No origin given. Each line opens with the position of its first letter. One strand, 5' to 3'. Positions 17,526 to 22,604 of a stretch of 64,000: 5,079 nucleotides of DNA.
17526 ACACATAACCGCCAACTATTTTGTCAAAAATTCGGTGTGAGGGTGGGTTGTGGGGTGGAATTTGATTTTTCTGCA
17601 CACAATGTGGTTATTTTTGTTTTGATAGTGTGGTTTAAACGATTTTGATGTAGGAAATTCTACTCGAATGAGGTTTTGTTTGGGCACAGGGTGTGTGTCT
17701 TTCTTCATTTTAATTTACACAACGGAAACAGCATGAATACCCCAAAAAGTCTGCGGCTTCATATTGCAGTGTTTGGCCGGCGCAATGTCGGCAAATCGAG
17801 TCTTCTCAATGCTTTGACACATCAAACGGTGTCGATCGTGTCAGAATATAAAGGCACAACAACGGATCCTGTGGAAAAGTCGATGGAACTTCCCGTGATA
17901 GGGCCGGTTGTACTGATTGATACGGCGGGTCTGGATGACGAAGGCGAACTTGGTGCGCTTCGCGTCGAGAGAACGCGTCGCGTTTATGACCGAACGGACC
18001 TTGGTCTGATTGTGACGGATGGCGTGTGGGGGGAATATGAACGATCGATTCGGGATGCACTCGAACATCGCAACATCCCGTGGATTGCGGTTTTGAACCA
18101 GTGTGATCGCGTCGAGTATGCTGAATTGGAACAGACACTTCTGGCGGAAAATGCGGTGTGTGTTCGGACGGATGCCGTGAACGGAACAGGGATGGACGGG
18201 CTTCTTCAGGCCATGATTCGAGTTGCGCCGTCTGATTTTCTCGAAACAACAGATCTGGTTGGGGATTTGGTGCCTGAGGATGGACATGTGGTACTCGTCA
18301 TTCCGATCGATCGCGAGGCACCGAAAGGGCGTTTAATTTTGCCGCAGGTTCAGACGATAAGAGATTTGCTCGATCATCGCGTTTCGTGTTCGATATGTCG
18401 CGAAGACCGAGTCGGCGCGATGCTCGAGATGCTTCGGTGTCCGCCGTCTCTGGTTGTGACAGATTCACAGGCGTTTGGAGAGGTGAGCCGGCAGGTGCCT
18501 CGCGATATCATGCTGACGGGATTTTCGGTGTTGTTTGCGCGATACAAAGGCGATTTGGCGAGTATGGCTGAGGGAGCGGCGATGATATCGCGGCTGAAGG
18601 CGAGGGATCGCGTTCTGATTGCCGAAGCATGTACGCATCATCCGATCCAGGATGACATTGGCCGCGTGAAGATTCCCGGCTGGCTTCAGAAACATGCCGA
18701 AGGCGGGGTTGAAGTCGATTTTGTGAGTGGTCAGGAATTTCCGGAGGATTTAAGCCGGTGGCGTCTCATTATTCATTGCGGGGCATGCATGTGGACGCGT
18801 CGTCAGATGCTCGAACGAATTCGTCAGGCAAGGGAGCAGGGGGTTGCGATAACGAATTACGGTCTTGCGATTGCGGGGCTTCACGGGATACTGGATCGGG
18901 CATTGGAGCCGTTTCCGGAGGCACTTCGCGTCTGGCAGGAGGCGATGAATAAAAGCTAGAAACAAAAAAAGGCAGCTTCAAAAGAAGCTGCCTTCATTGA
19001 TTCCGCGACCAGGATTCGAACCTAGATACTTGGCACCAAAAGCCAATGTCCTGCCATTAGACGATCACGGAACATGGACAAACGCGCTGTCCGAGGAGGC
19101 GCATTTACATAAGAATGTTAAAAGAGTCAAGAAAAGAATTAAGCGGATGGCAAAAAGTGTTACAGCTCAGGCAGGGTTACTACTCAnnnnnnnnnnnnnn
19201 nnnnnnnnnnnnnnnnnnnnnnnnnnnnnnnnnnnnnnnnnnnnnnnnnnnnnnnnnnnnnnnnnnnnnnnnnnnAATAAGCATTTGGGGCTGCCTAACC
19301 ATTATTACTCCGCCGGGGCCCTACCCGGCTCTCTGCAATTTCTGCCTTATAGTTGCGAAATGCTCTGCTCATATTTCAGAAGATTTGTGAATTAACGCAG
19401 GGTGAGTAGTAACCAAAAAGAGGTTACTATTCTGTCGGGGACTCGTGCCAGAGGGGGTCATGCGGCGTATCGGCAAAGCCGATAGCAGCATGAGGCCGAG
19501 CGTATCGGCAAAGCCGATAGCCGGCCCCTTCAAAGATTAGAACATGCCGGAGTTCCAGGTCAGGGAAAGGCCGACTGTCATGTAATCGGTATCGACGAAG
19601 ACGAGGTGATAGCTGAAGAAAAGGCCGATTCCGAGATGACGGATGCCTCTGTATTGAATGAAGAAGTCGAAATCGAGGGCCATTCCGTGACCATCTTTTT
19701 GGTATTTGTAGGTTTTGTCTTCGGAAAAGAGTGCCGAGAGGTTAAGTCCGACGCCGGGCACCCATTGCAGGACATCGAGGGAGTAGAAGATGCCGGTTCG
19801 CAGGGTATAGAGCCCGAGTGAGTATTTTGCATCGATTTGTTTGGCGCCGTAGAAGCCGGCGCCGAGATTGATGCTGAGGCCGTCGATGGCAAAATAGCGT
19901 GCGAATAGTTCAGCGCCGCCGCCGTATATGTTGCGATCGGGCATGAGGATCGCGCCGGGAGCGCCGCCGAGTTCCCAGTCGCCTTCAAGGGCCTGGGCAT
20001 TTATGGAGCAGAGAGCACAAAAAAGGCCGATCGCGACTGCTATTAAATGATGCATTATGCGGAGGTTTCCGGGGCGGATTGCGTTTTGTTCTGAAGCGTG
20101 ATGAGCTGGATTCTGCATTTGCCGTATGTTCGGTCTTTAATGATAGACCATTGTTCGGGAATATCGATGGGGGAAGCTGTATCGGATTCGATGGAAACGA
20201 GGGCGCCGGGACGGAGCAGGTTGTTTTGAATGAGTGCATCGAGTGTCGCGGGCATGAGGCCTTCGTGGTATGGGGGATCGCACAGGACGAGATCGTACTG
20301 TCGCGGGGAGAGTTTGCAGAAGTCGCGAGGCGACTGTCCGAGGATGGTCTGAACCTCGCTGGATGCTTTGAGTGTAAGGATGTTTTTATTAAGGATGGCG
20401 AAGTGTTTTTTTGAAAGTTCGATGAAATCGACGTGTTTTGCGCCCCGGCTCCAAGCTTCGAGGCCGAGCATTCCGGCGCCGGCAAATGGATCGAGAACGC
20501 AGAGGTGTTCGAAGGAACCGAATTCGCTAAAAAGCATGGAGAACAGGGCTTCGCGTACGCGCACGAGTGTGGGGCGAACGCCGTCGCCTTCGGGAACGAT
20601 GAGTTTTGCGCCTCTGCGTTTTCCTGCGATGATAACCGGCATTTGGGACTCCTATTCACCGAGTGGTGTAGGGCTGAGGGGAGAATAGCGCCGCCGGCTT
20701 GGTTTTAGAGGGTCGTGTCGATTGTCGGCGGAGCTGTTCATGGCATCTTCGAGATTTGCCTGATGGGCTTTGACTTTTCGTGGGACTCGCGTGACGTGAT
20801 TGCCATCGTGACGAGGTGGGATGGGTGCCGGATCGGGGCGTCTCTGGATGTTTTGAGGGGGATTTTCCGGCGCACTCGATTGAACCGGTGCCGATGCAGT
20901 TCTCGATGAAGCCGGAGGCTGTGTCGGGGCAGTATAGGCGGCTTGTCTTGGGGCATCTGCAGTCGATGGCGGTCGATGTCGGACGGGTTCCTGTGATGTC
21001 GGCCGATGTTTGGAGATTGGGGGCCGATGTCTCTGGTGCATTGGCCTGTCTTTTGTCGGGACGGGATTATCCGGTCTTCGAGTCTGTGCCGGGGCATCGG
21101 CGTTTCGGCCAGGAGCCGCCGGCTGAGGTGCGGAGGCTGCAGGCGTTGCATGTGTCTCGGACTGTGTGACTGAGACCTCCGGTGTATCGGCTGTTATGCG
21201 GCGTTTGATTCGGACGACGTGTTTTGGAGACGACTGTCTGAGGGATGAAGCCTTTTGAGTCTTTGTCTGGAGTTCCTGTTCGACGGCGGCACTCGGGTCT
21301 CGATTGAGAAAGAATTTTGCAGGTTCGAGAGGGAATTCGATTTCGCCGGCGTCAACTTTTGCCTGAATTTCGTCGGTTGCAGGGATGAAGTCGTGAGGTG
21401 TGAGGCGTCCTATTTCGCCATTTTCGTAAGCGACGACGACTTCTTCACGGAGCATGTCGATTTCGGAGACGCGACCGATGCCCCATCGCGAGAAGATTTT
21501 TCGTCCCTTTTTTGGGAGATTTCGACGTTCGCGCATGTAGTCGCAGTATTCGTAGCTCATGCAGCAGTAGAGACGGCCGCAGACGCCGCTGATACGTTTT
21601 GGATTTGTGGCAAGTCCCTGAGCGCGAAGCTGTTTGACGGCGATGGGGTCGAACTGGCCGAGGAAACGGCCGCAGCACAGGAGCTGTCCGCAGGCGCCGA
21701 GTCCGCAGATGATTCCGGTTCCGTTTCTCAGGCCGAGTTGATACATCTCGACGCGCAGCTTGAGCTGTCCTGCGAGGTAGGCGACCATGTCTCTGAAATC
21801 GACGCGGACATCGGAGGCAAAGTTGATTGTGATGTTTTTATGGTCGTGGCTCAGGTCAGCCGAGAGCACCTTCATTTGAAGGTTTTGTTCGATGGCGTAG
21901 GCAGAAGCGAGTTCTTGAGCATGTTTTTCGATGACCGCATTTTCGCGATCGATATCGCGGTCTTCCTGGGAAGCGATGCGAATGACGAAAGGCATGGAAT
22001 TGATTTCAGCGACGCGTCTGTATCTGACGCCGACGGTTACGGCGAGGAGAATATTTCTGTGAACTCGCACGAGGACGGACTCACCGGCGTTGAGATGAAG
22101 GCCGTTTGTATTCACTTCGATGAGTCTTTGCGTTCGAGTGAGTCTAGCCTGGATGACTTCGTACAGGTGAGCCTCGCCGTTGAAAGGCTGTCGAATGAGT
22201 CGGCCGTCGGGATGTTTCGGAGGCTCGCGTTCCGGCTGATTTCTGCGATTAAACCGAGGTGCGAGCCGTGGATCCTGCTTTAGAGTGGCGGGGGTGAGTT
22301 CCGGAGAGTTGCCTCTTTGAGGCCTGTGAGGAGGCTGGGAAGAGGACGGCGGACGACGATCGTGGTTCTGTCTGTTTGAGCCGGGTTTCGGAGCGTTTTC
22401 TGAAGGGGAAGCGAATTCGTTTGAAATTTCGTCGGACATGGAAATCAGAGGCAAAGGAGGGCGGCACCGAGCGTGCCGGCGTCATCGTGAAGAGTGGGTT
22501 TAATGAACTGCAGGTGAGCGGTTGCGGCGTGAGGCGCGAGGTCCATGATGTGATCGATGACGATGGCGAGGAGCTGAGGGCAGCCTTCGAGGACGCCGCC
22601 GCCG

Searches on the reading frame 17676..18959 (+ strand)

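Call 7: search_protein_families(library=pfam, proteins=[window:17676-18959:+], max_evalue=0.001)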
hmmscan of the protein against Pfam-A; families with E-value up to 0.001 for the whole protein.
window:17676-18959:+ (427 aa): 6 families
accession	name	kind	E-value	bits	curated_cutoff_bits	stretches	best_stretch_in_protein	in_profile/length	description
PF18133.7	HydF_tetramer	-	6.5e-45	152.2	22.6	1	297-412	3-118/118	Hydrogen maturase F tetramerization domain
PF18128.7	HydF_dimer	-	2.2e-37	127.6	23.4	1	194-292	1-99/99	Hydrogen maturase F dimerization domain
PF01926.29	MMR_HSR1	-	7.1e-21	74.9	21.9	1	29-142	1-113/113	50S ribosome-binding GTPase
PF02421.24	FeoB_N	-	2.8e-07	30.6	27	1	29-179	2-155/156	Ferrous iron transport protein B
PF00350.29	Dynamin_N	-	4.3e-05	24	27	1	30-63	1-33/168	Dynamin family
PF00009.33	GTP_EFTU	-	0.00039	20.5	26.5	0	106-183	92-185/188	Elongation factor Tu GTP binding domain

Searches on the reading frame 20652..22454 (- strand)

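Call 7: search_protein_families(library=pfam, proteins=[window:20652-22454:-], max_evalue=0.001)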
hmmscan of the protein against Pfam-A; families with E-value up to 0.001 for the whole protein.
window:20652-22454:- (600 aa): 1 family
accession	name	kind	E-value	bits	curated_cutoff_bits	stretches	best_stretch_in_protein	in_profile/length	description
PF04468.17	PSP1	-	2.2e-18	66.8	27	1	157-239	3-85/86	PSP1 C-terminal conserved region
